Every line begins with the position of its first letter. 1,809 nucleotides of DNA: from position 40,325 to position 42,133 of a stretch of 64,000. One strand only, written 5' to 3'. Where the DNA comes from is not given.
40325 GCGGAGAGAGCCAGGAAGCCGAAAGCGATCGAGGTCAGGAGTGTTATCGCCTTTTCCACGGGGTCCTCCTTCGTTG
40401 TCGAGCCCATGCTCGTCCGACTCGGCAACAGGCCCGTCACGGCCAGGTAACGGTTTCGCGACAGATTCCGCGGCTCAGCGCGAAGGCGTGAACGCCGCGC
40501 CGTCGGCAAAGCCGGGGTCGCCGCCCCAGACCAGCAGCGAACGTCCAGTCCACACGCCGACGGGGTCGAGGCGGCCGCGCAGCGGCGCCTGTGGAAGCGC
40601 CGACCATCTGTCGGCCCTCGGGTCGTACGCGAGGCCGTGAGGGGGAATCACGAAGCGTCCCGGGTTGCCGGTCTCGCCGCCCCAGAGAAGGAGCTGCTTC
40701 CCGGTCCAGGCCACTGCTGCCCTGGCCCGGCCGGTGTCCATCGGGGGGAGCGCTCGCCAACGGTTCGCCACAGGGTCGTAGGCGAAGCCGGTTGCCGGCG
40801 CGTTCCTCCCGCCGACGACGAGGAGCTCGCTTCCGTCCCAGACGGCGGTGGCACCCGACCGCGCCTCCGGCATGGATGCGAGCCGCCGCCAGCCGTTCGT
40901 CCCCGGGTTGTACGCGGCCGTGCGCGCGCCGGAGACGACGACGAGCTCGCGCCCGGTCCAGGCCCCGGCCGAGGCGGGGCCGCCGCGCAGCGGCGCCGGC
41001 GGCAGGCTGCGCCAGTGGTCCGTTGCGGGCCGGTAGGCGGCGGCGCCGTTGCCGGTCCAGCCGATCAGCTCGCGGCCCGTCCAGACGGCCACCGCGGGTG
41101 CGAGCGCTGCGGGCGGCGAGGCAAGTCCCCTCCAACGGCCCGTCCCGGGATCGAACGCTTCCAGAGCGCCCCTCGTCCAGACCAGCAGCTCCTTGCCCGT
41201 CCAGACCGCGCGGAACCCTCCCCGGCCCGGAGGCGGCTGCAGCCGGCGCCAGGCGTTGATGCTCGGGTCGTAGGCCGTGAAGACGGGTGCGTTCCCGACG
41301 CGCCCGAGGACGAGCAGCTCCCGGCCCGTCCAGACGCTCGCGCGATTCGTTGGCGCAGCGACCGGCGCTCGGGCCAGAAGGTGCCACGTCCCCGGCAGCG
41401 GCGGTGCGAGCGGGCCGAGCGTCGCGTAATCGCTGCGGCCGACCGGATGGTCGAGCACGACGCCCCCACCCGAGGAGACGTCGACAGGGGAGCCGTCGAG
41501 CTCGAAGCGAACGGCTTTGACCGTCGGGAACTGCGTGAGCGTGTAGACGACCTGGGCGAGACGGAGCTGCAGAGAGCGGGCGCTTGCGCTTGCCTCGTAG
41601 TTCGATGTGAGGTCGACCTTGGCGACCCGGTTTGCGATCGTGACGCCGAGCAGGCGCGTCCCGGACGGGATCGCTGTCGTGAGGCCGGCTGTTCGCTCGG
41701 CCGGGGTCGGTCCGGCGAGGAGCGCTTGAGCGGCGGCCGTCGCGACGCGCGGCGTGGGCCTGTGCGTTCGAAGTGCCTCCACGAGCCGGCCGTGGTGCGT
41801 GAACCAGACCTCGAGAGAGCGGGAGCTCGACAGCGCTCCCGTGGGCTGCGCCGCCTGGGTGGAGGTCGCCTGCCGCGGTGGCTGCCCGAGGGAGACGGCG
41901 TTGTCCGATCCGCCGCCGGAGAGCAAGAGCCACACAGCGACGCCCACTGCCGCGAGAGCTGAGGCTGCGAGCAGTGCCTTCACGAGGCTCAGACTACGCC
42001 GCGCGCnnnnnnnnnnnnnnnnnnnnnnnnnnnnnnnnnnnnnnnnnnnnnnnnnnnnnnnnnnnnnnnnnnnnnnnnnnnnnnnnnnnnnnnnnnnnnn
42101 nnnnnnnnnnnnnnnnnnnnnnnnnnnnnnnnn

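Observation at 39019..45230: MtrA/MtrB-like two-component operon followed by three separate exported beta-propeller proteins where actinobacteria normally carry one LpqB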

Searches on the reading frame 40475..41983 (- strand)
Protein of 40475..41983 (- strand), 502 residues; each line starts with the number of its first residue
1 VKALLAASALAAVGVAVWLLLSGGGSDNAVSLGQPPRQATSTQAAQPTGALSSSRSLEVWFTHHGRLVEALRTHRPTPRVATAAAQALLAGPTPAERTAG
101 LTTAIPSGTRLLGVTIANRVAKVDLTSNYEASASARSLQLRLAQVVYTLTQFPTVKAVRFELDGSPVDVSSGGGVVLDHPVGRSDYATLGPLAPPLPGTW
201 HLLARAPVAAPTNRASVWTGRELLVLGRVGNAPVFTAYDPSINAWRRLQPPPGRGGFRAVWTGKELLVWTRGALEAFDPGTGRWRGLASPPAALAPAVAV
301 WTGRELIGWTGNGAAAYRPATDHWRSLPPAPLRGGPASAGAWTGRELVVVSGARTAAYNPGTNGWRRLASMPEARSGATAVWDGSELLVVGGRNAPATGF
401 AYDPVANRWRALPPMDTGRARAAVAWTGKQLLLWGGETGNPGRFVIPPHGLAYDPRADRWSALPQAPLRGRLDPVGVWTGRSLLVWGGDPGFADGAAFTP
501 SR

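Call 3: search_protein_families(library=pfam, proteins=[window:40475-41983:-], max_evalue=0.01)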
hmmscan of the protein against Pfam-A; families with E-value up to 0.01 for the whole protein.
window:40475-41983:- (502 aa): 9 families
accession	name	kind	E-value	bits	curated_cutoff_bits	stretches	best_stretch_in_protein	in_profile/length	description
PF10646.14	Germane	-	6.4e-23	82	23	1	76-168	26-117/117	Sporulation and spore germination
PF01344.31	Kelch_1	-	8.9e-18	63.9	20.1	1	374-415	1-45/46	Kelch motif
PF13964.12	Kelch_6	-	4.2e-13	49.2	25.3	1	377-419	5-50/50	Kelch motif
PF07646.21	Kelch_2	-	1.4e-09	37.9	21.3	0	384-415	11-47/48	Kelch motif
PF24981.1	Beta-prop_ATRN-LZTR1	-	3.4e-08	33.6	50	1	400-491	183-282/289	Attractin/LZTR1 beta-propeller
PF13415.12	Kelch_3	-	1.1e-07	32.3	22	1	357-381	22-46/48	Galactose oxidase, central domain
PF13418.12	Kelch_4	-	1.8e-07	31.4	21.6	0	374-415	1-47/49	Galactose oxidase, central domain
PF24681.1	Kelch_KLHDC2_KLHL20_DRC7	-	1.5e-06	28.1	50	0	357-413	133-195/221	KLHDC2/KLHL20/DRC7 Kelch-repeats domain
PF24996.1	NANM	-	1.4e-05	24.6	45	0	357-394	88-126/350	N-acetylneuraminate epimerase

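Call 4: search_protein_families(library=ncbifam, proteins=[window:40475-41983:-], max_evalue=0.01)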
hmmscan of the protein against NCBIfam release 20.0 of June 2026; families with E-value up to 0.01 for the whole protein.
window:40475-41983:- (502 aa): 4 families
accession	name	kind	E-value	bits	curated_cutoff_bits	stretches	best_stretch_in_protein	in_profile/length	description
NF010139.1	PRK13614.1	equivalog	2.1e-10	39.7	802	1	72-178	196-303/572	lipoprotein LpqB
NF010730.0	PRK14131.1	subfamily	5.6e-08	31.9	416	0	357-395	118-158/384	N-acetylneuraminate epimerase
TIGR03547.1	muta_rot_YjhT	subfamily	1.5e-06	27.6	256.35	0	357-395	89-129/346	YjhT family mutarotase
TIGR03548.1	mutarot_permut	subfamily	0.007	15.5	243.2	0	361-415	147-204/323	cyclically-permuted mutarotase family protein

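Call 12: find_homologous_proteins(query=window:40475-41983:-, max_evalue=0.00001)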
Query window:40475-41983:- (502 aa): 2691 proteins with E <= 0.00001 among 8000 candidates; the best 120 are listed.
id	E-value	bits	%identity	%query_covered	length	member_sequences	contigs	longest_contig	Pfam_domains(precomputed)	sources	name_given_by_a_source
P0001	0.0e+0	1104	100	100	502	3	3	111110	PF24996.1,PF07646.22,PF13964.13,PF24681.2,PF24981.2,PF10646.15,PF01344.32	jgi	-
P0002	2.4e-254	863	79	100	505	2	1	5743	PF24996.1,PF07646.22,PF13418.13,PF13964.13,PF24681.2,PF24981.2,PF10646.15,PF01344.32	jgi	-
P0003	1.0e-251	854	79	100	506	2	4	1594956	PF24996.1,PF07646.22,PF13964.13,PF24681.2,PF24981.2,PF10646.15,PF01344.32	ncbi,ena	-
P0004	1.1e-245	834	77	100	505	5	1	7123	PF24996.1,PF07646.22,PF13964.13,PF24681.2,PF24981.2,PF10646.15,PF01344.32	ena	-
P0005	1.4e-237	808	76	100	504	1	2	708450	PF24996.1,PF07646.22,PF13418.13,PF13964.13,PF24681.2,PF24981.2,PF10646.15,PF01344.32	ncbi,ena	-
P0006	1.7e-233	794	75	97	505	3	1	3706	PF24996.1,PF07646.22,PF13964.13,PF24681.2,PF24981.2,PF10646.15,PF01344.32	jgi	jgi:spore germination protein GerM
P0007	2.1e-231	787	75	100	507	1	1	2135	PF24996.1,PF07646.22,PF13964.13,PF24681.2,PF24981.2,PF10646.15,PF01344.32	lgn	-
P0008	1.1e-229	782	74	96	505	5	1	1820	PF24996.1,PF07646.22,PF13964.13,PF24681.2,PF24981.2,PF10646.15,PF01344.32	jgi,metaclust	metaclust:\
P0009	3.0e-220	750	69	100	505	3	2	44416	PF24996.1,PF07646.22,PF13964.13,PF24681.2,PF24981.2,PF10646.15,PF01344.32,PF25210.2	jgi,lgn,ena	-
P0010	1.5e-218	745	71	100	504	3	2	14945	PF24996.1,PF07646.22,PF13964.13,PF24981.2,PF10646.15,PF01344.32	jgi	jgi:hypothetical protein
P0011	1.2e-199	682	68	100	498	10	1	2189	PF07646.22,PF24981.2,PF10646.15,PF01344.32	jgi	-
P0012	3.6e-199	681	67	96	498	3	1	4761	PF07646.22,PF10646.15,PF01344.32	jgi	jgi:spore germination protein GerM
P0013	1.0e-198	679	67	97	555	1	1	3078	PF24681.2,PF10646.15,PF01344.32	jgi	jgi:spore germination protein GerM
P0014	4.5e-197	674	67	100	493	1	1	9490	PF07646.22,PF10646.15,PF01344.32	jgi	jgi:hypothetical protein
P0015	1.4e-195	669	67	95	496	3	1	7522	PF07646.22,PF24681.2,PF24981.2,PF10646.15,PF01344.32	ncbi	-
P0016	3.7e-194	664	65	96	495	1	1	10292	PF07646.22,PF10646.15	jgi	jgi:hypothetical protein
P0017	6.0e-194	664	66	100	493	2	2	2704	PF07646.22,PF24681.2,PF24981.2,PF10646.15,PF01344.32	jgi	jgi:hypothetical protein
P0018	3.2e-192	658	66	95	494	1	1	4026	PF07646.22,PF24681.2,PF10646.15,PF01344.32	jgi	jgi:Sporulation and spore germination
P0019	1.2e-189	650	66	95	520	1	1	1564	PF07646.22,PF24681.2,PF10646.15,PF01344.32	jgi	jgi:hypothetical protein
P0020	1.5e-188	646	65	95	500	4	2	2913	PF07646.22,PF13964.13,PF24681.2,PF10646.15,PF01344.32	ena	-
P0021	1.9e-187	642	63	100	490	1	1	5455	PF07646.22,PF24681.2,PF24981.2,PF10646.15,PF01344.32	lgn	-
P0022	2.5e-187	642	65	100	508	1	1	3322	PF07646.22,PF24981.2,PF10646.15,PF01344.32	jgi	jgi:hypothetical protein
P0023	4.3e-187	641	64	95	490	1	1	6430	PF24681.2,PF10646.15,PF01344.32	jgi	jgi:hypothetical protein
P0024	5.0e-187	641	62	95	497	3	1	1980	PF07646.22,PF13964.13,PF24681.2,PF24981.2,PF10646.15,PF01344.32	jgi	-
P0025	5.8e-187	641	66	100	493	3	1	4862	PF07646.22,PF10646.15,PF01344.32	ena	-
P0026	1.4e-186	639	63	95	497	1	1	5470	PF07646.22,PF24681.2,PF24981.2,PF10646.15,PF01344.32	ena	-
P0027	5.5e-186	637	62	95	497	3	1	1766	PF07646.22,PF24681.2,PF24981.2,PF10646.15,PF01344.32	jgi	jgi:hypothetical protein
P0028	1.5e-184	633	61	100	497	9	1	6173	PF07646.22,PF24681.2,PF10646.15,PF01344.32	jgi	jgi:hypothetical protein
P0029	5.4e-183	628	62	95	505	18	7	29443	PF07646.22,PF13964.13,PF10646.15,PF01344.32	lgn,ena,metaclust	metaclust:\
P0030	1.6e-182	626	61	100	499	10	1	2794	PF07646.22,PF24681.2,PF10646.15,PF01344.32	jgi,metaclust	metaclust:\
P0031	5.5e-182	624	62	95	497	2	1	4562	PF10646.15,PF01344.32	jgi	jgi:hypothetical protein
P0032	2.3e-181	622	61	100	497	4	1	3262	PF07646.22,PF24681.2,PF10646.15,PF01344.32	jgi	jgi:hypothetical protein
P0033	2.7e-181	622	62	95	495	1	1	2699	PF07646.22,PF13964.13,PF24681.2,PF24981.2,PF10646.15,PF01344.32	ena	-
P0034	7.3e-181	620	62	96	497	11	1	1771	PF10646.15,PF01344.32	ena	-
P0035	9.5e-181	620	64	96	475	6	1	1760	PF07646.22,PF24681.2,PF24981.2,PF10646.15,PF01344.32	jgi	-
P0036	2.8e-180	619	63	100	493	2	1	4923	PF10646.15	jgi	jgi:hypothetical protein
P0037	6.3e-180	617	63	98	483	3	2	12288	PF07646.22,PF10646.15,PF01344.32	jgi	jgi:Sporulation and spore germination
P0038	1.6e-179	616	63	95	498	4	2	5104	PF07646.22,PF24681.2,PF10646.15,PF01344.32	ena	-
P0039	6.7e-179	614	62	95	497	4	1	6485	PF07646.22,PF24681.2,PF24981.2,PF10646.15,PF01344.32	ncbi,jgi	-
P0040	8.3e-179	614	62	96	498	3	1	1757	PF07646.22,PF24681.2,PF10646.15,PF01344.32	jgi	jgi:Sporulation and spore germination/Kelch motif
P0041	2.0e-178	612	60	100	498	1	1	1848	PF07646.22,PF24681.2,PF24981.2,PF10646.15,PF01344.32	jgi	jgi:hypothetical protein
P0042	2.4e-178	612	64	95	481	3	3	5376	PF07646.22,PF24681.2,PF24981.2,PF10646.15,PF01344.32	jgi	jgi:hypothetical protein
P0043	2.4e-178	612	63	95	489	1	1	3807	PF07646.22,PF24681.2,PF24981.2,PF10646.15,PF01344.32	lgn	-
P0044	3.1e-178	612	58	100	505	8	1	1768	PF07646.22,PF13964.13,PF24681.2,PF24981.2,PF10646.15,PF01344.32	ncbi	-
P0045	7.3e-178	611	63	100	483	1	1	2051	PF07646.22,PF24681.2,PF24981.2,PF10646.15,PF01344.32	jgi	-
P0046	4.8e-177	608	60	95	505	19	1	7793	PF07646.22,PF13964.13,PF24681.2,PF24981.2,PF10646.15,PF01344.32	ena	-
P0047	1.2e-176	607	62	100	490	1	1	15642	PF07646.22,PF24681.2,PF24981.2,PF10646.15,PF01344.32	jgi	jgi:Sporulation and spore germination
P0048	1.7e-176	606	62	98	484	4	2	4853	PF10646.15,PF01344.32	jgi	jgi:hypothetical protein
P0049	2.7e-176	605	62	99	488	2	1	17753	PF10646.15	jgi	jgi:hypothetical protein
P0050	5.0e-175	601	62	100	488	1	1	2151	PF10646.15,PF01344.32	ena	-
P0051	7.5e-175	601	65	93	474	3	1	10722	PF24996.1,PF07646.22,PF24681.2,PF24981.2,PF10646.15,PF01344.32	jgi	jgi:Sporulation and spore germination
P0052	1.7e-173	596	59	95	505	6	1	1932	PF07646.22,PF10646.15,PF01344.32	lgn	-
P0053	5.0e-173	595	60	100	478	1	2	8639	PF07646.22,PF24681.2,PF24981.2,PF10646.15,PF01344.32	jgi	jgi:hypothetical protein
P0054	6.2e-173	594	59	100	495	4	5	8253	PF07646.22,PF13964.13,PF10646.15,PF01344.32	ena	-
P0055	9.3e-173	594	61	100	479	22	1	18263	PF24681.2,PF24981.2,PF10646.15,PF01344.32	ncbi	-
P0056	4.1e-172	592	62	95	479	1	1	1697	PF07646.22,PF10646.15,PF01344.32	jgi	jgi:hypothetical protein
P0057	7.6e-172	591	62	96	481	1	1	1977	PF24681.2,PF24981.2,PF10646.15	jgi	jgi:hypothetical protein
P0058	3.4e-171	589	60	100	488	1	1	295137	PF10646.15,PF01344.32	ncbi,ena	-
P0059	6.6e-171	588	61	96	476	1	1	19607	PF07646.22,PF24681.2,PF24981.2,PF10646.15,PF01344.32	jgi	jgi:hypothetical protein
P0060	9.4e-171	587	61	100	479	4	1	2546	PF24681.2,PF24981.2,PF10646.15,PF01344.32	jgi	jgi:hypothetical protein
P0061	1.2e-170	587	61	100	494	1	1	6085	PF07646.22,PF10646.15,PF01344.32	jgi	jgi:hypothetical protein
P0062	1.6e-170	586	60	100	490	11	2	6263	PF10646.15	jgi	jgi:hypothetical protein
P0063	3.0e-170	585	60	100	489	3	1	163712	PF10646.15,PF01344.32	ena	-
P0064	3.5e-170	585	62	97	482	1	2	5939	PF24681.2,PF24981.2,PF10646.15,PF01344.32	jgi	jgi:hypothetical protein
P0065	1.8e-169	583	61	100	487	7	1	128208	PF07646.22,PF24681.2,PF24981.2,PF10646.15,PF01344.32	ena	-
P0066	1.9e-169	583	59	100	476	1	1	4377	PF07646.22,PF24681.2,PF24981.2,PF10646.15,PF01344.32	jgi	jgi:hypothetical protein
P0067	2.0e-169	583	67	88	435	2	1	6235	PF10646.15,PF01344.32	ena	-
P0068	2.2e-169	583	62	100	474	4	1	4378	PF07646.22,PF24681.2,PF24981.2,PF10646.15,PF01344.32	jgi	jgi:Sporulation and spore germination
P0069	3.7e-169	582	61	100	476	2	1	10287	PF07646.22,PF13964.13,PF24681.2,PF24981.2,PF10646.15,PF01344.32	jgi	jgi:hypothetical protein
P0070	8.1e-169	581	61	97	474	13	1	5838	PF07646.22,PF10646.15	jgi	jgi:hypothetical protein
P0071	8.2e-169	581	61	93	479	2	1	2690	PF07646.22,PF24681.2,PF24981.2,PF10646.15,PF01344.32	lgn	-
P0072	3.5e-168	579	58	100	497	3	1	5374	PF07646.22,PF13964.13,PF24981.2,PF10646.15,PF01344.32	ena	-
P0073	4.1e-168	578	62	96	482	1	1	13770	PF10646.15,PF01344.32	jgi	jgi:hypothetical protein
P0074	6.6e-168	578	61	100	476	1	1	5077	PF07646.22,PF24681.2,PF24981.2,PF10646.15,PF01344.32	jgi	jgi:Sporulation and spore germination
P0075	7.8e-168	577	61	95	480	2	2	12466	PF07646.22,PF24681.2,PF10646.15,PF01344.32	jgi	jgi:hypothetical protein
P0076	1.9e-167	576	61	100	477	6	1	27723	PF07646.22,PF13418.13,PF24681.2,PF24981.2,PF10646.15,PF01344.32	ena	-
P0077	2.1e-167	576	60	100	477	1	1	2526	PF07646.22,PF24981.2,PF10646.15,PF01344.32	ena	-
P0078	1.5e-166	573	61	95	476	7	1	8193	PF07646.22,PF10646.15,PF01344.32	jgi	jgi:hypothetical protein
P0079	4.2e-166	572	60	100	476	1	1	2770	PF24681.2,PF24981.2,PF10646.15,PF01344.32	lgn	-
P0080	8.1e-166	571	59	97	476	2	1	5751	PF07646.22,PF24681.2,PF24981.2,PF10646.15,PF01344.32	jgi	jgi:hypothetical protein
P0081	4.5e-165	568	61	96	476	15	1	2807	PF07646.22,PF24981.2,PF10646.15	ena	-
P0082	1.4e-164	567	60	95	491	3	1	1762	PF07646.22,PF10646.15,PF01344.32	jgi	jgi:hypothetical protein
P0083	1.4e-164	567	60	97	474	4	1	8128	PF07646.22,PF24681.2,PF24981.2,PF10646.15,PF01344.32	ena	-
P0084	3.8e-164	565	61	95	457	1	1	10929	PF07646.22,PF24681.2,PF24981.2,PF10646.15,PF01344.32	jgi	jgi:hypothetical protein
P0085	6.1e-164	565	64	88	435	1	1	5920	PF07646.22,PF24981.2,PF10646.15,PF01344.32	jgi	-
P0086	6.5e-164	565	62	97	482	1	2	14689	PF10646.15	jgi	jgi:hypothetical protein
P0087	1.3e-163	564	66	87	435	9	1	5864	PF10646.15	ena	-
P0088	1.8e-163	563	63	88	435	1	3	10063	PF07646.22,PF10646.15,PF01344.32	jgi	jgi:sporulation and spore germination protein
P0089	8.8e-163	561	59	93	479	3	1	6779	PF07646.22,PF24681.2,PF24981.2,PF10646.15,PF01344.32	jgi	jgi:Sporulation and spore germination/Kelch motif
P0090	3.2e-162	559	61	96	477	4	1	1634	PF07646.22,PF13964.13,PF24681.2,PF24981.2,PF10646.15,PF01344.32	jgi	jgi:Sporulation and spore germination/Kelch motif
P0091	5.8e-161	555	56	95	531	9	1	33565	PF24996.1,PF07646.22,PF13964.13,PF24681.2,PF13415.13,PF24981.2,PF10646.15,PF01344.32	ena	-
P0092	3.7e-160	552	59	100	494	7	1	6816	PF07646.22,PF24981.2,PF10646.15,PF01344.32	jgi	jgi:hypothetical protein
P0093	1.8e-159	550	60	95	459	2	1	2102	PF07646.22,PF24681.2,PF24981.2,PF10646.15,PF01344.32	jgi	jgi:hypothetical protein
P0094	3.0e-159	549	60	93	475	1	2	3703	PF07646.22,PF24981.2,PF10646.15,PF01344.32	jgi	jgi:Sporulation and spore germination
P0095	9.3e-159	548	60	96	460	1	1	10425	PF07646.22,PF24681.2,PF24981.2,PF10646.15,PF01344.32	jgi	jgi:hypothetical protein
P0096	1.5e-156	540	56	97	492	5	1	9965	PF07646.22,PF13964.13,PF24681.2,PF24981.2,PF10646.15,PF01344.32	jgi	jgi:hypothetical protein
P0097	2.1e-156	540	53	100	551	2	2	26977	PF24996.1,PF07646.22,PF13964.13,PF24681.2,PF13415.13,PF24981.2,PF10646.15,PF01344.32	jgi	jgi:spore germination protein GerM/N-acetylneuraminic acid mutarotase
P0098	2.2e-156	540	55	98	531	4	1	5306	PF24996.1,PF07646.22,PF13964.13,PF24681.2,PF24981.2,PF10646.15,PF01344.32,PF25210.2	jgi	jgi:hypothetical protein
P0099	2.5e-156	540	54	100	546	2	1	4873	PF24996.1,PF07646.22,PF13964.13,PF24681.2,PF13415.13,PF24981.2,PF10646.15,PF01344.32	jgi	jgi:spore germination protein GerM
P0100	8.7e-156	538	55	97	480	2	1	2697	PF07646.22,PF24681.2,PF24981.2,PF10646.15,PF01344.32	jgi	jgi:hypothetical protein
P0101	3.5e-155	536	54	97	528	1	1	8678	PF24996.1,PF07646.22,PF13964.13,PF24681.2,PF13415.13,PF24981.2,PF10646.15,PF01344.32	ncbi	ncbi:MAG: GerMN domain-containing protein [Gaiellaceae bacterium]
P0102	4.6e-155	535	52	100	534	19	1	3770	PF24996.1,PF07646.22,PF13964.13,PF24681.2,PF13415.13,PF24981.2,PF10646.15,PF01344.32,PF25210.2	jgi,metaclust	metaclust:\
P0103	8.5e-155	534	54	95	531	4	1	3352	PF24996.1,PF07646.22,PF13964.13,PF24681.2,PF13415.13,PF24981.2,PF10646.15,PF01344.32,PF25210.2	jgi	jgi:sporulation and spore germination protein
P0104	1.4e-154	534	59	96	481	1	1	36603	PF10646.15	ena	-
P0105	1.7e-154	534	54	100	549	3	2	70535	PF24996.1,PF07646.22,PF13964.13,PF24681.2,PF13415.13,PF24981.2,PF10646.15,PF01344.32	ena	-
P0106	5.4e-154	532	57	97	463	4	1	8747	PF07646.22,PF24681.2,PF24981.2,PF10646.15,PF01344.32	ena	-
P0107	2.6e-153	530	58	97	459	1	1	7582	PF07646.22,PF24681.2,PF24981.2,PF10646.15,PF01344.32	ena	-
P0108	3.7e-153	529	56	100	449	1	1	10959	PF07646.22,PF24681.2,PF24981.2,PF10646.15,PF01344.32,PF25210.2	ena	-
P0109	4.8e-153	529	54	96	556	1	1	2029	PF24996.1,PF07646.22,PF13964.13,PF24681.2,PF13415.13,PF24981.2,PF10646.15,PF01344.32,PF25210.2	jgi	jgi:spore germination protein GerM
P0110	2.3e-152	526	57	100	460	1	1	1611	PF24681.2,PF10646.15,PF01344.32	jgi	jgi:hypothetical protein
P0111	6.3e-152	525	58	96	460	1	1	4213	PF07646.22,PF24681.2,PF24981.2,PF10646.15,PF01344.32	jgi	jgi:hypothetical protein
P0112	6.8e-152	525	59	95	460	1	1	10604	PF07646.22,PF24681.2,PF24981.2,PF10646.15,PF01344.32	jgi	jgi:hypothetical protein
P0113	3.0e-151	523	53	100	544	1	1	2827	PF24996.1,PF07646.22,PF13964.13,PF24681.2,PF13415.13,PF24981.2,PF10646.15,PF01344.32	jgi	jgi:N-acetylneuraminic acid mutarotase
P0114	6.1e-151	522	58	95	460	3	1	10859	PF07646.22,PF24681.2,PF24981.2,PF10646.15,PF01344.32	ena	-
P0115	7.0e-151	522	59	95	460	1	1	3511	PF07646.22,PF24981.2,PF10646.15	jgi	jgi:hypothetical protein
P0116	1.1e-150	521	56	100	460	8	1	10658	PF24681.2,PF24981.2,PF10646.15,PF01344.32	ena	-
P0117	2.3e-150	520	53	95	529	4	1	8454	PF24996.1,PF07646.22,PF13964.13,PF24681.2,PF13415.13,PF24981.2,PF10646.15,PF01344.32,PF25210.2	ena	-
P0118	7.6e-150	518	57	97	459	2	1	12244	PF07646.22,PF24681.2,PF24981.2,PF10646.15,PF01344.32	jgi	jgi:hypothetical protein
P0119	1.2e-149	517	54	96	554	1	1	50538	PF24996.1,PF07646.22,PF13964.13,PF24681.2,PF13415.13,PF24981.2,PF10646.15,PF01344.32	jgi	jgi:spore germination protein GerM/N-acetylneuraminic acid mutarotase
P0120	8.0e-149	515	54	96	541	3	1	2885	PF24996.1,PF07646.22,PF13964.13,PF24681.2,PF13415.13,PF24981.2,PF10646.15,PF01344.32,PF25210.2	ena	-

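Call 14: find_encoding_contigs(protein=window:40475-41983:-, flank=10000, max_places=4)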
Protein window:40475-41983:- (502 aa): 6 contigs read that carry it; 3 places shown.
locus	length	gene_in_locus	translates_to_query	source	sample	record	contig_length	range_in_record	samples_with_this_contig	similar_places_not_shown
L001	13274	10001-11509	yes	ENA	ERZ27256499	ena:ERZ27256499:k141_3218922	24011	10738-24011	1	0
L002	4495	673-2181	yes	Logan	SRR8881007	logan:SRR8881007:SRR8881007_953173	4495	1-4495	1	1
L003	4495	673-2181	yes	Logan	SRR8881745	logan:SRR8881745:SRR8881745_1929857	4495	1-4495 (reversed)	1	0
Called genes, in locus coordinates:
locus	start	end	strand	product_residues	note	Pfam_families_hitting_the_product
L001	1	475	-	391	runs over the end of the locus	-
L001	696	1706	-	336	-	PF01391:Collagen (weak), PF00932:LTD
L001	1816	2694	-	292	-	PF02673:BacA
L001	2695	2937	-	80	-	-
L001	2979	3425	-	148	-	PF01047:MarR, PF12802:MarR_2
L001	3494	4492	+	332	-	PF00005:ABC_tran, PF13304:AAA_21 (weak), PF13732:DrrA1-3_C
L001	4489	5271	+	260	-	PF01061:ABC2_membrane, PF12698:ABC2_membrane_3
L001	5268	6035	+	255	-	PF01061:ABC2_membrane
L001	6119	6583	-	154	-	PF20341:DUF6636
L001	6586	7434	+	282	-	PF00072:Response_reg, PF00486:Trans_reg_C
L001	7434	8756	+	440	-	PF00672:HAMP, PF00512:HisKA, PF02518:HATPase_c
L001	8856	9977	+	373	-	PF24681:Kelch_KLHDC2_KLHL20_DRC7 (faint), PF24996:NANM (faint), PF07646:Kelch_2 (faint), PF01344:Kelch_1 (faint)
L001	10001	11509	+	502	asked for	PF10646:Germane, PF07646:Kelch_2 (faint), PF13964:Beta-prop_Calicin (faint), PF24681:Kelch_KLHDC2_KLHL20_DRC7 (faint), PF24996:NANM (faint), PF24981:Beta-prop_ATRN-LZTR1 (faint), PF01344:Kelch_1 (weak)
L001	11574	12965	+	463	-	PF07676:PD40 (faint), PF26549:Tricorn_N (faint)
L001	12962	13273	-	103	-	?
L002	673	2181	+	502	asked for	PF10646:Germane, PF07646:Kelch_2 (faint), PF13964:Beta-prop_Calicin (faint), PF24681:Kelch_KLHDC2_KLHL20_DRC7 (faint), PF24996:NANM (faint), PF24981:Beta-prop_ATRN-LZTR1 (faint), PF01344:Kelch_1 (weak)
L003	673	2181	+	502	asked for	PF10646:Germane, PF07646:Kelch_2 (faint), PF13964:Beta-prop_Calicin (faint), PF24681:Kelch_KLHDC2_KLHL20_DRC7 (faint), PF24996:NANM (faint), PF24981:Beta-prop_ATRN-LZTR1 (faint), PF01344:Kelch_1 (weak)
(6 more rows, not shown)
